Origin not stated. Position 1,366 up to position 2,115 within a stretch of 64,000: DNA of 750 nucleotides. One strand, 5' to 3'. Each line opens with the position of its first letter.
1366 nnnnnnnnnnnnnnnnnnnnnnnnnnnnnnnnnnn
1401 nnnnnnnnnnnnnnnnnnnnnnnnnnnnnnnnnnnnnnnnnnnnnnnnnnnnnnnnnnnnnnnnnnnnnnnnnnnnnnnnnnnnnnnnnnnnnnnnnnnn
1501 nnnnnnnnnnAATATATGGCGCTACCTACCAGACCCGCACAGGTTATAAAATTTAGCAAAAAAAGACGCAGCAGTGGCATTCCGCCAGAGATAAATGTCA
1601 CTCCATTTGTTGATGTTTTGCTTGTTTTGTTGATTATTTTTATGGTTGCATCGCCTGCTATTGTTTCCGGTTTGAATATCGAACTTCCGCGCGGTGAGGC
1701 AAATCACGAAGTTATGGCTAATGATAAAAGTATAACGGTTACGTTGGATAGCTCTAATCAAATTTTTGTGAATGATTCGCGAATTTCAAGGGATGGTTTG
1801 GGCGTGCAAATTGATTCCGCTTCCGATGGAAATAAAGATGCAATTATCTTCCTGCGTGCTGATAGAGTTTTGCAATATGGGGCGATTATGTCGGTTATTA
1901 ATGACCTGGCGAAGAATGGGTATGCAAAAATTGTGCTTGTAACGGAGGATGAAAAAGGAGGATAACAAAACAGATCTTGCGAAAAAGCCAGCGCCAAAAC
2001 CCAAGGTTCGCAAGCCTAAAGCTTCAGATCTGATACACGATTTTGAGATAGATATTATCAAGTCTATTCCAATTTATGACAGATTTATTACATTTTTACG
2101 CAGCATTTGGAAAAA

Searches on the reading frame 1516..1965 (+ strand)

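Call 23: search_protein_families(library=pfam, proteins=[window:1516-1965:+], max_evalue=0.001)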
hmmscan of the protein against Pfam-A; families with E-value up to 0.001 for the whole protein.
window:1516-1965:+ (149 aa): 1 family
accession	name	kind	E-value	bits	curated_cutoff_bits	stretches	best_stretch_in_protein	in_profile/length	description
PF02472.21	ExbD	-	1.2e-25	90.4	25.4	1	24-145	6-127/128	Biopolymer transport protein ExbD/TolR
